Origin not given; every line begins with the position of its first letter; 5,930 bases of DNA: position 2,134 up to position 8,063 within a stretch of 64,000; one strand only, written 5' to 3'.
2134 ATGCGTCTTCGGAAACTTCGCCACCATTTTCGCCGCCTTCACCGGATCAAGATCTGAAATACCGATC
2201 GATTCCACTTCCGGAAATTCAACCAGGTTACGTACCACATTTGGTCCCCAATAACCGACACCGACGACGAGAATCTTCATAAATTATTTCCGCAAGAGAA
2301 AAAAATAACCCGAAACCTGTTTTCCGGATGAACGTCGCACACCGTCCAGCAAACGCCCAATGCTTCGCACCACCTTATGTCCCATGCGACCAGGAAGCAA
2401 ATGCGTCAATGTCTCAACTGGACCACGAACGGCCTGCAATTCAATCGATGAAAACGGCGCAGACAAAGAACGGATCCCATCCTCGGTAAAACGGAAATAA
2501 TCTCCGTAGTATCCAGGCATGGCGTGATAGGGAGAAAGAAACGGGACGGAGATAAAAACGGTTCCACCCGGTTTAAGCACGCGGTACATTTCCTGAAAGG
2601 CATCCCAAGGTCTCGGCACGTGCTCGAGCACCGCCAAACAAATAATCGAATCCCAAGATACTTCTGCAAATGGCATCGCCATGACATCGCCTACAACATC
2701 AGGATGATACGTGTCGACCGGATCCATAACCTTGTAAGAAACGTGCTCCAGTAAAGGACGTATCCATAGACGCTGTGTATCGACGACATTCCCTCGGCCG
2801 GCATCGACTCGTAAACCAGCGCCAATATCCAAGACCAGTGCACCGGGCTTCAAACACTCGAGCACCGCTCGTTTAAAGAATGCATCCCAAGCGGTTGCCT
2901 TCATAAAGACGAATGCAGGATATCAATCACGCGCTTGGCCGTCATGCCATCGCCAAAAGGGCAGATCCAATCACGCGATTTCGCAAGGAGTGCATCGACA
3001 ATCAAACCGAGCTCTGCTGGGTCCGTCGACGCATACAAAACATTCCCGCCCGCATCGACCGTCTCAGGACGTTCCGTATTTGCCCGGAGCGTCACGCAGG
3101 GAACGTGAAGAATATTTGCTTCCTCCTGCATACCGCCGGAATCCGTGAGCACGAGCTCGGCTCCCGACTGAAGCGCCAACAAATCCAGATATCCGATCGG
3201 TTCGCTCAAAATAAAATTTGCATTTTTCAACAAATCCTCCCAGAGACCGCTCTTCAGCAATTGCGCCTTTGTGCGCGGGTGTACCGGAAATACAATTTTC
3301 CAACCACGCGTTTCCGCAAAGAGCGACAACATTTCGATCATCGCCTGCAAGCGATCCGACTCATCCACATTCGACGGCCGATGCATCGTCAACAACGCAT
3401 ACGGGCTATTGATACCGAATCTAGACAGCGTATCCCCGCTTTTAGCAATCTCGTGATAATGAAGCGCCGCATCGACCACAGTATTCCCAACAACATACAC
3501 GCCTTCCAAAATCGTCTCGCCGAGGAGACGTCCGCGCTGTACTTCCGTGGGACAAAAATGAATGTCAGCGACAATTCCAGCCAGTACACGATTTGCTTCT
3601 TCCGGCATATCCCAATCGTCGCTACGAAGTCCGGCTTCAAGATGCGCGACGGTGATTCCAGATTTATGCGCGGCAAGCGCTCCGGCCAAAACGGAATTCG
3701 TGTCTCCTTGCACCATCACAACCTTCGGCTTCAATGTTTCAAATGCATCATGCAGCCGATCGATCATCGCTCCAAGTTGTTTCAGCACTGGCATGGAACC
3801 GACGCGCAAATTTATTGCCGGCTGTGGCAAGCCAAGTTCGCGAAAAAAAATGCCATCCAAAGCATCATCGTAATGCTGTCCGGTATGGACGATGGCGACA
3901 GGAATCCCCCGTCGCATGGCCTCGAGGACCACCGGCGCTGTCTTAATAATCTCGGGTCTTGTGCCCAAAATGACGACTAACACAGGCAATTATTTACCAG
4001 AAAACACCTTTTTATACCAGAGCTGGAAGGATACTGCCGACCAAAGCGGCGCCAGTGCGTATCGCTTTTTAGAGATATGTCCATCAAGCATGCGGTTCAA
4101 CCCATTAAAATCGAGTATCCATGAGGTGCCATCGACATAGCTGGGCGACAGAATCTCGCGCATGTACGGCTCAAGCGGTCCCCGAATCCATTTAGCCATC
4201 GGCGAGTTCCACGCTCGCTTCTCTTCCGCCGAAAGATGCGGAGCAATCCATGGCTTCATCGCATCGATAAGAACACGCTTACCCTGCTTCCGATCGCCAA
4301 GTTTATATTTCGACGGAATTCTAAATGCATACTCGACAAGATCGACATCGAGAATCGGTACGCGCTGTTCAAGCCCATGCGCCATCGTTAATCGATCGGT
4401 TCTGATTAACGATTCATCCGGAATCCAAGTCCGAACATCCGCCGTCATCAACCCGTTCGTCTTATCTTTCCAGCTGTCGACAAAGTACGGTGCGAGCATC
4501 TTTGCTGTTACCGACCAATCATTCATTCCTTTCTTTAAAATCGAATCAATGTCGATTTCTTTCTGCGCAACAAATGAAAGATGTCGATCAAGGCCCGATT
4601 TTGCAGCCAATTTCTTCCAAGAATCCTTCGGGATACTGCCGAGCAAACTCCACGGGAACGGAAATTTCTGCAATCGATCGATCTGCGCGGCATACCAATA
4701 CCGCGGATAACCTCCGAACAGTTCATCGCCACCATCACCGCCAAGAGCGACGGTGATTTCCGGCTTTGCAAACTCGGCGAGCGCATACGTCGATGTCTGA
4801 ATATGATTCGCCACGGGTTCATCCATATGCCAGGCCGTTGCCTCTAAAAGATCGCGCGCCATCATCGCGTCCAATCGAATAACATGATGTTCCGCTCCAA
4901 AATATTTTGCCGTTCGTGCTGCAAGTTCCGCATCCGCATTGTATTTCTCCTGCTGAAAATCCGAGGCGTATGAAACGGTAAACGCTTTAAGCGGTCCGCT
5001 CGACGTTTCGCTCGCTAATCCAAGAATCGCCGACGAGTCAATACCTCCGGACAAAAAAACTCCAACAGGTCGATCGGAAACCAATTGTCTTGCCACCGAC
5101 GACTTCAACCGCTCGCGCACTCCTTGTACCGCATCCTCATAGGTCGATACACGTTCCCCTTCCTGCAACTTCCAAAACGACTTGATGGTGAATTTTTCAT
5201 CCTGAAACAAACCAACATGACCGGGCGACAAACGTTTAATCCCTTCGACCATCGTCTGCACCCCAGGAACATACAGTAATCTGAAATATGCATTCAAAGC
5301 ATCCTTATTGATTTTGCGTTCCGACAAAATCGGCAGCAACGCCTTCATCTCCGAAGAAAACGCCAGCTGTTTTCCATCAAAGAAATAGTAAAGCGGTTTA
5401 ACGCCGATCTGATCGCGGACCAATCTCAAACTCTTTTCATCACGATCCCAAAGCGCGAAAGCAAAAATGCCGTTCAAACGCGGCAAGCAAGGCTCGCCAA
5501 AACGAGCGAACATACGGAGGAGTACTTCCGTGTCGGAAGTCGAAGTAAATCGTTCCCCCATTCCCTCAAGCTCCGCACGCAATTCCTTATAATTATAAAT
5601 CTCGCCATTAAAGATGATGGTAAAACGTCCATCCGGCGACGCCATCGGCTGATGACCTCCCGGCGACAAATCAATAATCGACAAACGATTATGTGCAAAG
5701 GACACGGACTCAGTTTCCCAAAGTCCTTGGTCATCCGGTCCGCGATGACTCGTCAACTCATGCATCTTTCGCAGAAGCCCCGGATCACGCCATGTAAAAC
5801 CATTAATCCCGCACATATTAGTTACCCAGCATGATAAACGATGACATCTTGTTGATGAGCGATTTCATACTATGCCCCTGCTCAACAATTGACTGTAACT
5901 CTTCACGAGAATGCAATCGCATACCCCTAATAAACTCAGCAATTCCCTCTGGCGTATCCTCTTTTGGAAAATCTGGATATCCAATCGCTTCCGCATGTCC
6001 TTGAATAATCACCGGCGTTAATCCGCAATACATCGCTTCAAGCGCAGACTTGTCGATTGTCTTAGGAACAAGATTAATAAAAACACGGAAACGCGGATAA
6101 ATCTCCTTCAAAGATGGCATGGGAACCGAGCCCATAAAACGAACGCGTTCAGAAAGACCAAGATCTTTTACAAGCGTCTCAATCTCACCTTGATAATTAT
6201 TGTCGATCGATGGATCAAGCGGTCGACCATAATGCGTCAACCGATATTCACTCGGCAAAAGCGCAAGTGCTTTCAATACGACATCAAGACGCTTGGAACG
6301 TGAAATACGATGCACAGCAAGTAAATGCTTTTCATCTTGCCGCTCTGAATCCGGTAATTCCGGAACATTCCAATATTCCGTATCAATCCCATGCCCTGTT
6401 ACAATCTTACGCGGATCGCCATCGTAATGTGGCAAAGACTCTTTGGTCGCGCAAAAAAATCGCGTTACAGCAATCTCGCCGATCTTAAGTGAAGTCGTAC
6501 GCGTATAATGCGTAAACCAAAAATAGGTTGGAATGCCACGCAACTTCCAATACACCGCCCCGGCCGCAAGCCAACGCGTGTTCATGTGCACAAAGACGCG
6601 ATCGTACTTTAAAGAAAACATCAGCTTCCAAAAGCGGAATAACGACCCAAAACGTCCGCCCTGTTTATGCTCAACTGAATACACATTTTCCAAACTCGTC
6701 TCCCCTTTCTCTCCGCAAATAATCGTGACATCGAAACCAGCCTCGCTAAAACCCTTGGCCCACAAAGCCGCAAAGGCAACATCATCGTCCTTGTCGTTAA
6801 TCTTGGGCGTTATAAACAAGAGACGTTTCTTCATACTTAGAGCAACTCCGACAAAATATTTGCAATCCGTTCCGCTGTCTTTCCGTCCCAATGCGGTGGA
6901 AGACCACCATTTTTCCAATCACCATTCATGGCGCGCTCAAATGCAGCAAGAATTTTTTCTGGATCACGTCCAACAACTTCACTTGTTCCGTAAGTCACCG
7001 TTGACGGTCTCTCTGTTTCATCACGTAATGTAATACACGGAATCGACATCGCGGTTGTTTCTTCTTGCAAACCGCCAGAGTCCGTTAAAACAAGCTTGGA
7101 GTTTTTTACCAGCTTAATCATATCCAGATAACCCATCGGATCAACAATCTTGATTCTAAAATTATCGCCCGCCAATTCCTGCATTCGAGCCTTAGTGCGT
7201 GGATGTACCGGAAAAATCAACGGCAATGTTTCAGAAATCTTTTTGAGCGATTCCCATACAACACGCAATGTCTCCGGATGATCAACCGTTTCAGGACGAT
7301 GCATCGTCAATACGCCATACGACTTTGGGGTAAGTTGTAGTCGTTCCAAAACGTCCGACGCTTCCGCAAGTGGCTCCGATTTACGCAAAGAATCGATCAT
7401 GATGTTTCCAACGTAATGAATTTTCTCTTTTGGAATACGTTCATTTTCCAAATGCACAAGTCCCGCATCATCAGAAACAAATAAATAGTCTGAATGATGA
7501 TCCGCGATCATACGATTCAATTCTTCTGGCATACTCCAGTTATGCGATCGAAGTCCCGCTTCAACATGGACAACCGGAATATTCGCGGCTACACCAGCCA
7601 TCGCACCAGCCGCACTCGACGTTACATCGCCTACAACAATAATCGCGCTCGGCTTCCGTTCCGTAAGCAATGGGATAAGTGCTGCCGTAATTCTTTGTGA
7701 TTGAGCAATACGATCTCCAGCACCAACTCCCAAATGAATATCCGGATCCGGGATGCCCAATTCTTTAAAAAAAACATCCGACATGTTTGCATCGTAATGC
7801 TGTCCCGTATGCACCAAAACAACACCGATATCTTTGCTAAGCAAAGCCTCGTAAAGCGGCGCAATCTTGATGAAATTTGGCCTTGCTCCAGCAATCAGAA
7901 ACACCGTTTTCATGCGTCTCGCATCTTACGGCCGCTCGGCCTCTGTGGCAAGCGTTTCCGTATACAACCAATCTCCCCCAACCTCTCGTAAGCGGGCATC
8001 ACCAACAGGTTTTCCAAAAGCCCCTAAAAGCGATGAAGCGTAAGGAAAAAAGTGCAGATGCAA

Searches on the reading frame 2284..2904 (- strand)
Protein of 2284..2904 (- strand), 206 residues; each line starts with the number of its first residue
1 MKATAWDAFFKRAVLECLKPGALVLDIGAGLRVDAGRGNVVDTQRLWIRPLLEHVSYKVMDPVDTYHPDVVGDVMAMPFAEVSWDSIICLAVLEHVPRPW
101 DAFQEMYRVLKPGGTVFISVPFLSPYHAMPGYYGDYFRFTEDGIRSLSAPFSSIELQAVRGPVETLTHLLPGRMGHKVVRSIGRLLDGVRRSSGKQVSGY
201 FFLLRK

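Call 8: search_protein_families(library=pfam, proteins=[window:2284-2904:-], max_evalue=0.0001)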
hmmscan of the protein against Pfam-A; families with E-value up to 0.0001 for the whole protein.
window:2284-2904:- (206 aa): 5 families
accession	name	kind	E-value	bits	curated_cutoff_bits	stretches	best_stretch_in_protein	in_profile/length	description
PF08241.18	Methyltransf_11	-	1.6e-13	51.5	21.2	1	70-118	47-95/95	Methyltransferase domain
PF13489.12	Methyltransf_23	-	3e-10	40.5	27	1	6-147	9-145/164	Methyltransferase domain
PF13649.12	Methyltransf_25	-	4e-08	34.3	27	1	70-114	51-97/97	Methyltransferase domain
PF08242.18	Methyltransf_12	-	7.1e-07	30.3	30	1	79-115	64-97/98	Methyltransferase domain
PF13847.12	Methyltransf_31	-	4.2e-06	27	27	1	71-119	60-110/145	Methyltransferase domain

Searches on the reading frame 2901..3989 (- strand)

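Call 8: search_protein_families(library=pfam, proteins=[window:2901-3989:-], max_evalue=0.0001)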
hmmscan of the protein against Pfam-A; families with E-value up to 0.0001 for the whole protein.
window:2901-3989:- (362 aa): 1 family
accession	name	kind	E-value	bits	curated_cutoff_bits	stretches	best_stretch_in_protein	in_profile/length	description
PF02350.25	Epimerase_2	-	8.4e-96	321.3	30.6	1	28-358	8-346/347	UDP-N-acetylglucosamine 2-epimerase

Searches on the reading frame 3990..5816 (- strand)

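Call 8: search_protein_families(library=pfam, proteins=[window:3990-5816:-], max_evalue=0.0001)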
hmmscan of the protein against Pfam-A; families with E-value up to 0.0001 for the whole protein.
window:3990-5816:- (608 aa): 3 families
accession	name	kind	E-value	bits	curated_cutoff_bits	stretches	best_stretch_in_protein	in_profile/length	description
PF00733.27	Asn_synthase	-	2.6e-78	264.6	21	1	233-601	2-353/354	Asparagine synthase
PF13537.11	GATase_7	-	1.1e-45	155.1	25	1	42-161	1-122/123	Glutamine amidotransferase domain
PF13522.11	GATase_6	-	8.1e-45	152.5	27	1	27-156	1-130/130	Glutamine amidotransferase domain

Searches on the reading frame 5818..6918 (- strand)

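Call 8: search_protein_families(library=pfam, proteins=[window:5818-6918:-], max_evalue=0.0001)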
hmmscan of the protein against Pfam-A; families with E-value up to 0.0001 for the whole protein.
window:5818-6918:- (366 aa): 3 families
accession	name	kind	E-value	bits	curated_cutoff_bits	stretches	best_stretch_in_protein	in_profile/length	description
PF00534.26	Glycos_transf_1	-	6.5e-11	42.5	26.4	1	193-305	12-122/172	Glycosyl transferases group 1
PF13692.12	Glyco_trans_1_4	-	3.4e-10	40.8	27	1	197-315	2-120/142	Glycosyl transferases group 1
PF13439.12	Glyco_transf_4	-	4.8e-06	27.1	28.5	1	53-133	11-101/170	Glycosyltransferase Family 4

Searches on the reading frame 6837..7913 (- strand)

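Call 8: search_protein_families(library=pfam, proteins=[window:6837-7913:-], max_evalue=0.0001)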
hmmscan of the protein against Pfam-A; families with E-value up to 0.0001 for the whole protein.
window:6837-7913:- (358 aa): 1 family
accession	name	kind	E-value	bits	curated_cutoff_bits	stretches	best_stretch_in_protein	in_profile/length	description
PF02350.25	Epimerase_2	-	3.5e-97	325.8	30.6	1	28-354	8-346/347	UDP-N-acetylglucosamine 2-epimerase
